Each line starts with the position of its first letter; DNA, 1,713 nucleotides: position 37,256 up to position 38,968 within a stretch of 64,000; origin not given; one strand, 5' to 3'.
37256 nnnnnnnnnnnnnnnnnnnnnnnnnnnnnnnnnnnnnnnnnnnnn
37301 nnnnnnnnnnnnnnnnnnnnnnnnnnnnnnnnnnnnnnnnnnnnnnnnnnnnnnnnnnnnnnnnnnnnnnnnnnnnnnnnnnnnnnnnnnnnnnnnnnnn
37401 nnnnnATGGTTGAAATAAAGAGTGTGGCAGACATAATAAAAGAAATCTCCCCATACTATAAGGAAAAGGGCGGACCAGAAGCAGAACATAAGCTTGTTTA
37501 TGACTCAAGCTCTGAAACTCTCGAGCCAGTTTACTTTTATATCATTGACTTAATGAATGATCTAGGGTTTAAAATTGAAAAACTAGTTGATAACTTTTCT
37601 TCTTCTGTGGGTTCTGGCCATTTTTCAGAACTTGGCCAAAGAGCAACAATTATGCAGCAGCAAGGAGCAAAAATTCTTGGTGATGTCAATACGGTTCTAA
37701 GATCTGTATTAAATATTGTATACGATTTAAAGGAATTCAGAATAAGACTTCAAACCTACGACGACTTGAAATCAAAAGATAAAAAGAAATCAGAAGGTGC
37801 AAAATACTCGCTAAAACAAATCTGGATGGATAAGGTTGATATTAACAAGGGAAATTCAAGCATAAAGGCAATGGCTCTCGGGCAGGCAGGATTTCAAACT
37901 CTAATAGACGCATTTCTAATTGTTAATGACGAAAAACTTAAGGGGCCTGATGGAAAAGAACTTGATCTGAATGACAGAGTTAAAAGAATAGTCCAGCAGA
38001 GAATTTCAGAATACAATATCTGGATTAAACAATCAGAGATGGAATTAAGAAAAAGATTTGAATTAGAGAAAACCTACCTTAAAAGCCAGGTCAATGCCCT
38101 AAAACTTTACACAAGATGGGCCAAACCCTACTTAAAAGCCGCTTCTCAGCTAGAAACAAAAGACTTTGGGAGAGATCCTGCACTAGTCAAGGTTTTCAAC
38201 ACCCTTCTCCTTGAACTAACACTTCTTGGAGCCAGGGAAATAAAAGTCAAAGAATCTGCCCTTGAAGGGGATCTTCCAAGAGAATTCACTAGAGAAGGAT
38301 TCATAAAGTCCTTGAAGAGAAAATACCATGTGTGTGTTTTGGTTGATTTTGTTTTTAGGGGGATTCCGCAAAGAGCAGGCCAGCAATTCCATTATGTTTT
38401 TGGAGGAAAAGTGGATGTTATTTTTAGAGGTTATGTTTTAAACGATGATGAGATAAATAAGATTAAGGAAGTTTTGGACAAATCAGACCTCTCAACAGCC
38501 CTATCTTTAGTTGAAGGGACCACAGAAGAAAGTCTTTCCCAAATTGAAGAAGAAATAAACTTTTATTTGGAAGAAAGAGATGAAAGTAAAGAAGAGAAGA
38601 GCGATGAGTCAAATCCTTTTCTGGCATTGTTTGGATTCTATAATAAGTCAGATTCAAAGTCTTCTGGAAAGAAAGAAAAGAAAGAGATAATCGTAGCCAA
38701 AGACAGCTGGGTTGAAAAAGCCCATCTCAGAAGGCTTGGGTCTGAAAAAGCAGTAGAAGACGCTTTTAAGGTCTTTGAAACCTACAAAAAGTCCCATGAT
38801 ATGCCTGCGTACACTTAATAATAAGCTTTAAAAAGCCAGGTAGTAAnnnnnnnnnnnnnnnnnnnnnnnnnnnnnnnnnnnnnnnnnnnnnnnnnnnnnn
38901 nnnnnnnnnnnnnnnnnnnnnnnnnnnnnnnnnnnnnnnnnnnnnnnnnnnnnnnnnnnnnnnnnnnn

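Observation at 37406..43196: Co-directional six-gene cluster of uncharacterised proteins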

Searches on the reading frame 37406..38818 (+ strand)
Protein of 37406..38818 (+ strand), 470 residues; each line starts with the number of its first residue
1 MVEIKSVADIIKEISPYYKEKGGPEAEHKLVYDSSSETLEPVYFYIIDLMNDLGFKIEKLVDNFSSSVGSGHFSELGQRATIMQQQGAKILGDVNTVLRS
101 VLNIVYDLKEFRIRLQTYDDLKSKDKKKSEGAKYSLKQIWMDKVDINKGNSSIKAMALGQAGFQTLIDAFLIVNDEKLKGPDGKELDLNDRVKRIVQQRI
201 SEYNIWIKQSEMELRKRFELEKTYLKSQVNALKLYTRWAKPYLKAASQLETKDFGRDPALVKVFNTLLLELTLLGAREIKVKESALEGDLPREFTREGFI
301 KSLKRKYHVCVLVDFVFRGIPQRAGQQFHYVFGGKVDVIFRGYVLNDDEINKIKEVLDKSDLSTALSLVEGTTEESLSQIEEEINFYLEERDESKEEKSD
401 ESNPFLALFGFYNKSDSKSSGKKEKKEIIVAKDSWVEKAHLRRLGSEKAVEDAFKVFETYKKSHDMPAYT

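Call 3: search_protein_families(library=pfam, proteins=[window:37406-38818:+], max_evalue=1)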
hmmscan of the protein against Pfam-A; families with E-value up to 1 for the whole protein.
window:37406-38818:+ (470 aa): 0 families

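Call 4: search_protein_families(library=ncbifam, proteins=[window:37406-38818:+], max_evalue=1)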
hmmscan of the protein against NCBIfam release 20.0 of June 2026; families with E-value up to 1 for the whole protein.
window:37406-38818:+ (470 aa): 1 family
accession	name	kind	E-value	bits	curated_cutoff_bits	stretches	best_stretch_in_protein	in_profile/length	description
TIGR01740.1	pyrF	equivalog_domain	0.09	12.4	92.3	1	295-397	38-130/216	orotidine-5'-phosphate decarboxylase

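Call 9: find_homologous_proteins(query=window:37406-38818:+)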
Query window:37406-38818:+ (470 aa): 2449 proteins with E <= 0.001 among 8000 candidates; the best 120 are listed.
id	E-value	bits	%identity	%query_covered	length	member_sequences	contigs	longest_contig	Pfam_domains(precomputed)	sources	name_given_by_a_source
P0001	0.0e+0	1023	100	100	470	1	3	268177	-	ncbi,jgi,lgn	jgi:hypothetical protein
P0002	8.6e-207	705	70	100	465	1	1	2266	-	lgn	-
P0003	1.4e-206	705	67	100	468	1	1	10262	-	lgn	-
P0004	3.4e-206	703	67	100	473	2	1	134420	-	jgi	jgi:hypothetical protein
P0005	7.9e-206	702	67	100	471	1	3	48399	-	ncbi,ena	ncbi:MAG: hypothetical protein AABW51_02225 [Nanoarchaeota archaeon]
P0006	5.7e-205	699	69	100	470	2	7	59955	-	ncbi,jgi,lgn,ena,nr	ncbi:MAG TPA: hypothetical protein VJH92_05420 [Candidatus Nanoarchaeia archaeon]|nr:hypothetical pr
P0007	1.4e-204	698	69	100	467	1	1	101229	-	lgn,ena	-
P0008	1.4e-204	698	67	100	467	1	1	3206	-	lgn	-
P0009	1.0e-203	695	68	100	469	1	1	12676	-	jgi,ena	-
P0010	2.0e-203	694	68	100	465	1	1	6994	-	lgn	-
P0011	8.7e-203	692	66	100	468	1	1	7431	-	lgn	-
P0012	1.4e-202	692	68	100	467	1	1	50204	-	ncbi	-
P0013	2.2e-202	691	68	100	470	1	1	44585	-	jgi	jgi:hypothetical protein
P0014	2.3e-202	691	68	100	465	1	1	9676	-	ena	-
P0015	2.4e-202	691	66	100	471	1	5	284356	-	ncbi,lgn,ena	ncbi:MAG: hypothetical protein AABW63_01710 [Nanoarchaeota archaeon]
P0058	1.8e-190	652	62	100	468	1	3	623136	-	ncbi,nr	ncbi:MAG: hypothetical protein PHQ66_02310 [Candidatus Nanoarchaeia archaeon]|nr:hypothetical protei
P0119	2.7e-185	635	61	100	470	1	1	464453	-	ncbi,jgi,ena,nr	ncbi:hypothetical protein M0R19_01875 [Candidatus Pacearchaeota archaeon]|nr:hypothetical protein [C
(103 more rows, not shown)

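Call 10: search_solved_structures(query=window:37406-38818:+, max_evalue=10)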
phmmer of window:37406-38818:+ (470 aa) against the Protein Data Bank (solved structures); distinct sequences matched with E-value up to 10: 1.
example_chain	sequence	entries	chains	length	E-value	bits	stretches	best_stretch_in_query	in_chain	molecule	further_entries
9cpc_5L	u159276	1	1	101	0.75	11.9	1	213-293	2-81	Cilia and flagella associated protein 141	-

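Call 11: find_encoding_contigs(protein=P0058, flank=10000, max_places=2)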
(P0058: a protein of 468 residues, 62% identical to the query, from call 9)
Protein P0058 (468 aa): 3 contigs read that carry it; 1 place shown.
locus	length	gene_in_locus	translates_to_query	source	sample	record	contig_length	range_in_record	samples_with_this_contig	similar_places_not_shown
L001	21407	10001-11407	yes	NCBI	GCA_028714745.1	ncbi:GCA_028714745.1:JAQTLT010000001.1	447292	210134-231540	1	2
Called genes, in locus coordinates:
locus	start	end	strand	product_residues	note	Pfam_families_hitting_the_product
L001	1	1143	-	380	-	PF00152:tRNA-synt_2, PF01409:tRNA-synt_2d (weak), PF13393:tRNA-synt_His, PF00587:tRNA-synt_2b (weak), PF03129:HGTP_anticodon (weak)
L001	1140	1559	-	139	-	PF01451:LMWPc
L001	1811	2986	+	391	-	PF01136:Peptidase_U32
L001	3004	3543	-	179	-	-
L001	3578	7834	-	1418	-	PF13385:Laminin_G_3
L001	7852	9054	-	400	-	PF00749:tRNA-synt_1c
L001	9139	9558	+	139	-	-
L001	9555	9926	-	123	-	-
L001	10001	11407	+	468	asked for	-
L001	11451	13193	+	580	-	PF01261:AP_endonuc_2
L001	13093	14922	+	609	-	PF00664:ABC_membrane, PF03193:RsgA_GTPase (faint), PF02463:SMC_N (faint), PF00005:ABC_tran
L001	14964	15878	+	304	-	PF01909:NTP_transf_2, PF18765:Polbeta (weak)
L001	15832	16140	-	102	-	-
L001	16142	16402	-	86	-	-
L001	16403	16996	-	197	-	-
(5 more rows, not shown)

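Call 12: find_encoding_contigs(protein=P0119, flank=10000, max_places=2)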
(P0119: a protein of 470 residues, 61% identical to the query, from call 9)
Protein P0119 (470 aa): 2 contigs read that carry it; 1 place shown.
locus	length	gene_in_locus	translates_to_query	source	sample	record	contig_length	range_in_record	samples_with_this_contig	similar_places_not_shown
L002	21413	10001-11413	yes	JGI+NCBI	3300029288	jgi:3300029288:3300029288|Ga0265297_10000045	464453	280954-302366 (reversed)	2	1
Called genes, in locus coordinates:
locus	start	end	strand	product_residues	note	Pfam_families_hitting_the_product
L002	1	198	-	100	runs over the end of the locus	-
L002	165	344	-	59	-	-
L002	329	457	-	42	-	-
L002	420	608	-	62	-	-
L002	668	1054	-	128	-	-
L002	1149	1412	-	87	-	-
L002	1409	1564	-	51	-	-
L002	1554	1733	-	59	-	-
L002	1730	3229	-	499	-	-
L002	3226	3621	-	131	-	PF13560:HTH_31 (weak)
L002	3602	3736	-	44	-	-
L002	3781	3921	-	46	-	PF21983:NikA-like (weak)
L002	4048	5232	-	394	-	PF00589:Phage_integrase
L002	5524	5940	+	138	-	PF00293:NUDIX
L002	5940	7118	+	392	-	PF01136:Peptidase_U32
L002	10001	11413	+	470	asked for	-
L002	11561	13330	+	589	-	PF01261:AP_endonuc_2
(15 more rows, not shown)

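Call 24: predict_structure(alignment_id=A2)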
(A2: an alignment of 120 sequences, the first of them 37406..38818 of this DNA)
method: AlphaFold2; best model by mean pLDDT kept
length: 470 residues; sequences in the alignment: 120
mean_pLDDT: 76.4   pTM: 0.65
mean pLDDT of the five models: 76.4, 76.1, 75.0, 74.6, 73.5
residues with pLDDT >= 90: 123; 70-90: 221; 50-70: 62; < 50: 64
segments of 3 or more residues with pLDDT < 50: 65-85, 252-254, 260-262, 391-425
pLDDT, mean of each block of 10 residues (from residue 1): 75 90 90 68 86 90 56 37 51 77 89 91 89 91 87 83 81 84 82 89 92 92 87 77 66 51 61 92 90 87 90 83 56 77 94 87 71 67 81 30 39 28 55 89 92 91 80
secondary structure, 60 per line:
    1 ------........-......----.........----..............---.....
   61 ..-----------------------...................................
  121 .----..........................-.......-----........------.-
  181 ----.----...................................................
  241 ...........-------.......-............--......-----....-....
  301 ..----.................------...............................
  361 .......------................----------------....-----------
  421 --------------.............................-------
elements in order: H7-14 H16-21 E26-34 H39-52 E56-62 H86-121 H126-151 H153-159 H165-172 H190-251 H259-265 E267-278 H281-286 H292-295 H297-302 E307-323 E330-346 H347-367 H374-389 H406-409 H435-463

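Call 26: search_protein_representatives(protein=window:37406-38818:+)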
Query: 470 residues. Proteins with E-value up to 0.001 (for the whole library): 563; up to 1e-10: 403; up to 1e-30: 140. The best 150 are listed.
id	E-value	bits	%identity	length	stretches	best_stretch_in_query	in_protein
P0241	4.3e-173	592.7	63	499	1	21-462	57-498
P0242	1.5e-124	432.7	53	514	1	16-468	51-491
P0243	4.4e-121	421.3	51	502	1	8-469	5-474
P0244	9.7e-117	407.0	48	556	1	24-469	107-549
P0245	1.2e-113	396.8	46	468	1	7-467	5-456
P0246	4.3e-113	395.0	69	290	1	1-281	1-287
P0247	4.8e-111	388.2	49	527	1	24-468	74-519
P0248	5.8e-111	388.0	49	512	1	23-469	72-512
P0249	1.0e-110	387.1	48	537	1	23-469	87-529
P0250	1.8e-109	383.1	46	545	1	23-469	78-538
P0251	9.3e-109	380.7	45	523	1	4-466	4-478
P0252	3.5e-106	372.2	47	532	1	20-467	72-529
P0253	7.7e-103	361.2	48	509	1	26-469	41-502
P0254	1.8e-102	360.0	42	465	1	7-467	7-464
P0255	7.3e-102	358.0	44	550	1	11-469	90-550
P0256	1.2e-98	347.4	45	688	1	24-469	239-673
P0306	5.0e-58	213.5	33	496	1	21-466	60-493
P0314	5.7e-52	193.6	33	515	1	23-411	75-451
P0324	3.3e-44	168.0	34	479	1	32-467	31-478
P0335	1.4e-40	156.0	35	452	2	208-469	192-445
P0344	8.0e-38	146.9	27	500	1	24-467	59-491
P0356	2.4e-34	135.5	27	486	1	24-398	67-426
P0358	5.3e-34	134.4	29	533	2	28-275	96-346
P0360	1.3e-33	133.0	29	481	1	20-468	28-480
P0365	1.3e-32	129.7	29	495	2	14-277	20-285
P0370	6.1e-32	127.6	31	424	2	215-417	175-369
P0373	1.9e-31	125.9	31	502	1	24-426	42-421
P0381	1.1e-30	123.4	27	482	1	19-468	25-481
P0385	7.7e-30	120.6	28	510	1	12-411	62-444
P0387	1.3e-29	119.9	27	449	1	24-466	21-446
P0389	2.0e-29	119.2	28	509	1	23-465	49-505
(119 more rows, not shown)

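Call 28: search_protein_families(library=pfam, proteins=[P0344, P0356, P0381, P0387, P0389, P0360, P0256, P0306, P0358, P0385], max_evalue=0.1)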
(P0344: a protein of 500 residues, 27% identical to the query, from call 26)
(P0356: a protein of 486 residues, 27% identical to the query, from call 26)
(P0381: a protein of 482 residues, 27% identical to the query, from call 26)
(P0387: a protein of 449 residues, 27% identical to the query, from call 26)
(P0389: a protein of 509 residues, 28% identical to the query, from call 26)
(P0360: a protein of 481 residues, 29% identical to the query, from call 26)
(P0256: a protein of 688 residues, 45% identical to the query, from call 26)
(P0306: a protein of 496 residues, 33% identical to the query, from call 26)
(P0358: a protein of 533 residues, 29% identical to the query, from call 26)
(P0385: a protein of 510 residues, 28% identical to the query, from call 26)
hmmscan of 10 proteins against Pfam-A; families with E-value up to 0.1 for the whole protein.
P0344 (500 aa): 2 families
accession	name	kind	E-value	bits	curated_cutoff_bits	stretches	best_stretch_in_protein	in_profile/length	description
PF13373.11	Dsc3_C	-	0.024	15.3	25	0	136-187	10-64/145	DSC E3 ubiquitin ligase complex subunit 3, C-terminal domain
PF22116.1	DUF6944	-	0.07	12.9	32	0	79-158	77-151/167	Family of unknown function (DUF6944)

P0356 (486 aa): 0 families

P0381 (482 aa): 1 family
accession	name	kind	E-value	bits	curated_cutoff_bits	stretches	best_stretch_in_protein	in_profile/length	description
PF10372.14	CdaS_N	-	0.072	13.7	27.2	0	381-428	6-53/69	Diadenylate cyclase CdaS, N-terminal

P0387 (449 aa): 0 families

P0389 (509 aa): 1 family
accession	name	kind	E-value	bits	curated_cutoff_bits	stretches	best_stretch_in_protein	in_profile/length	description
PF00293.34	NUDIX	-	0.076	13.5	21.1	0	197-247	33-88/134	NUDIX domain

P0360 (481 aa): 1 family
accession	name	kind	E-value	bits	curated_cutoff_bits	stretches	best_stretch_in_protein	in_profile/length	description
PF13495.12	Phage_int_SAM_4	-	0.042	14.7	27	0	236-293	17-62/85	Phage integrase, N-terminal SAM-like domain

P0256 (688 aa): 0 families

P0306 (496 aa): 0 families

P0358 (533 aa): 1 family
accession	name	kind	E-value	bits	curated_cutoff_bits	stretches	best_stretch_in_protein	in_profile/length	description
PF21689.3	TorS_sensor_domain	-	0.033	14.1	27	0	116-186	35-105/275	Sensor protein TorS, sensor domain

P0385 (510 aa): 0 families

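Call 32: find_encoding_contigs(protein=P0001, flank=10000, max_places=3)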
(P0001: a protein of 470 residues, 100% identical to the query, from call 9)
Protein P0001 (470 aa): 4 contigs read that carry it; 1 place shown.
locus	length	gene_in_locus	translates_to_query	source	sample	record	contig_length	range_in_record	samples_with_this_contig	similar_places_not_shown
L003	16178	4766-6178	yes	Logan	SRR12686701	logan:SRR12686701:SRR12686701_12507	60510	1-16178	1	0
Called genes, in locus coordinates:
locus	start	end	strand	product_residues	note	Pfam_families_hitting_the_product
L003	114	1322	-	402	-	PF00749:tRNA-synt_1c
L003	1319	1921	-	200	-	PF13302:Acetyltransf_3, PF13420:Acetyltransf_4, PF00583:Acetyltransf_1 (weak)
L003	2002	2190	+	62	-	-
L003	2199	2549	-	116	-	-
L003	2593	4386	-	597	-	PF00664:ABC_membrane, PF00005:ABC_tran, PF13175:AAA_15 (weak), PF02463:SMC_N (weak)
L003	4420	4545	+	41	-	-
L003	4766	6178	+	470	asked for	-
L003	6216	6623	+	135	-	-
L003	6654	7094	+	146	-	-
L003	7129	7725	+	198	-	-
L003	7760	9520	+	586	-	PF01261:AP_endonuc_2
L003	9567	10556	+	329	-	PF01909:NTP_transf_2, PF18765:Polbeta (weak)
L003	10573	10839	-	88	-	-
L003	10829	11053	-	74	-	-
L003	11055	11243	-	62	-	-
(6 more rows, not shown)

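Call 33: find_encoding_contigs(protein=P0012, flank=10000, max_places=2)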
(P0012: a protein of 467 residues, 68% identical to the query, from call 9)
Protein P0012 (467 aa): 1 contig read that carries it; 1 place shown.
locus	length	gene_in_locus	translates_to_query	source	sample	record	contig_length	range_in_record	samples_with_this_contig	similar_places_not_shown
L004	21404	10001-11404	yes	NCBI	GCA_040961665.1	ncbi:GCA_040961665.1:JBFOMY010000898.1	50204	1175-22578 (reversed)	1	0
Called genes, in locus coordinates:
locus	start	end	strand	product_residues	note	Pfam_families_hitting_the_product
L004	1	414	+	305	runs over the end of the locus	PF02616:SMC_ScpA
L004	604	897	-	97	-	-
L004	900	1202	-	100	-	-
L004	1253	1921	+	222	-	PF01902:Diphthami_syn_2_N, PF28410:Diphthami_syn_2_C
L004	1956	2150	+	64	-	PF18893:DUF5652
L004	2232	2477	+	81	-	-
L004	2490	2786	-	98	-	-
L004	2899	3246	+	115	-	-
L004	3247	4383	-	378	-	PF00152:tRNA-synt_2, PF01409:tRNA-synt_2d (weak), PF13393:tRNA-synt_His, PF00587:tRNA-synt_2b (weak)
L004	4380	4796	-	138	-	PF01451:LMWPc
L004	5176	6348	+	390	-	PF01136:Peptidase_U32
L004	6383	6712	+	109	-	-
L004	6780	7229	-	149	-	-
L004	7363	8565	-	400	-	PF00749:tRNA-synt_1c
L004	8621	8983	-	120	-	-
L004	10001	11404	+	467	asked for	-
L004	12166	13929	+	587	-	PF01261:AP_endonuc_2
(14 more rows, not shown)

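Call 36: find_related_loci(query=A4, collection=genome_contigs, flank=10000)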
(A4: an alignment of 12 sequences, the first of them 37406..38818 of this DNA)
Query A4 (470 aa) in genome_contigs; peptide patterns used: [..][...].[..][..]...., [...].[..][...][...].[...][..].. (x = any residue, [..] = any of these).
599 stretches matched a pattern (row limit reached: there are more); 528 encode a relative of the query (tblastn E <= 1e-3); the best 80 are kept; 80 distinct loci.
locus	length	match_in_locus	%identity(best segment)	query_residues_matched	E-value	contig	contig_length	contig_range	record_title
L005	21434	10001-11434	65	2-469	0e+0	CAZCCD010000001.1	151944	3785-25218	MAG TPA_asm: Candidatus Woesearchaeota archaeon isolate binchicken_co38_509 genome assembly, contig: NODE_273_length_151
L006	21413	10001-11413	67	1-470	0e+0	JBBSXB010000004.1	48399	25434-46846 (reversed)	MAG: Nanoarchaeota archaeon isolate H41-bin091_1 H41_bin091_1_000000000004, whole genome shotgun sequence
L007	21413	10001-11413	66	1-470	0e+0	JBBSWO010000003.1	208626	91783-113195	MAG: Nanoarchaeota archaeon isolate H41-bin116_1 H41_bin116_1_000000000003, whole genome shotgun sequence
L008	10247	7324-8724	67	1-470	0e+0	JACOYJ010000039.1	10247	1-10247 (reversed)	MAG: Candidatus Pacearchaeota archaeon isolate NC_groundwater_176_Ag_S-0.1um_34_9 S4_GD2017_2_S1_scaffold_4518, whole ge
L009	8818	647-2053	63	1-470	0e+0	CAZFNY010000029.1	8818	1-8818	MAG TPA_asm: Candidatus Woesearchaeota archaeon isolate binchicken_co387_150 genome assembly, contig: NODE_10928_length_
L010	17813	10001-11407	64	1-470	0e+0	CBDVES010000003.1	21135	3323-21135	MAG TPA_asm: uncultured archaeon isolate SRR22302360_concoct_122 genome assembly, contig: ERZ25073602.591, whole genome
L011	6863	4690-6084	64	1-470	0e+0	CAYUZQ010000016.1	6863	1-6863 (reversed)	MAG TPA_asm: Candidatus Woesearchaeota archaeon isolate binchicken_co211_35 genome assembly, contig: NODE_8709_length_68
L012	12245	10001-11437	63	1-469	0e+0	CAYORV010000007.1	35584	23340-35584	MAG TPA_asm: Candidatus Woesearchaeota archaeon isolate SRP104257_co1_218 genome assembly, contig: NODE_469_length_35584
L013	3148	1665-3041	64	7-470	0e+0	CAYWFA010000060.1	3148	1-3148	MAG TPA_asm: Candidatus Woesearchaeota archaeon isolate binchicken_co108_153 genome assembly, contig: NODE_60198_length_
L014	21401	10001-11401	62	1-470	0e+0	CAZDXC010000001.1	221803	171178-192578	MAG TPA_asm: Candidatus Woesearchaeota archaeon isolate binchicken_co294_42 genome assembly, contig: NODE_73_length_2218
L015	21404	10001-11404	62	1-470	0e+0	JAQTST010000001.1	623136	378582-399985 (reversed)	MAG: Candidatus Nanoarchaeia archaeon isolate STB_23 NODE_19_length_623136_cov_7.985893_Sandtown_B, whole genome shotgun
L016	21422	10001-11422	62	1-470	0e+0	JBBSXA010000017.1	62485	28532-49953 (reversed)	MAG: Nanoarchaeota archaeon isolate H43-bin041_1 H43_bin041_1_000000000017, whole genome shotgun sequence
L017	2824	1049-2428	64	7-470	0e+0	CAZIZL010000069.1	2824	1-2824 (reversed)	MAG TPA_asm: Candidatus Woesearchaeota archaeon isolate SRP050083_co2_601 genome assembly, contig: NODE_39059_length_282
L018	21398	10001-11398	61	4-470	0e+0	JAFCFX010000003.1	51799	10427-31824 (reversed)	Candidatus Pacearchaeota archaeon isolate Meg22_46_Bin_140 Meg22_46_Bin_140_scaffold_645, whole genome shotgun sequence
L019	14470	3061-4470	63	4-470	0e+0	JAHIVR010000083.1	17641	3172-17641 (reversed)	MAG: Nanoarchaeota archaeon isolate MM_PC_MetaG.mb.88 MM_PC_MetaG.mb.88_k141_874645, whole genome shotgun sequence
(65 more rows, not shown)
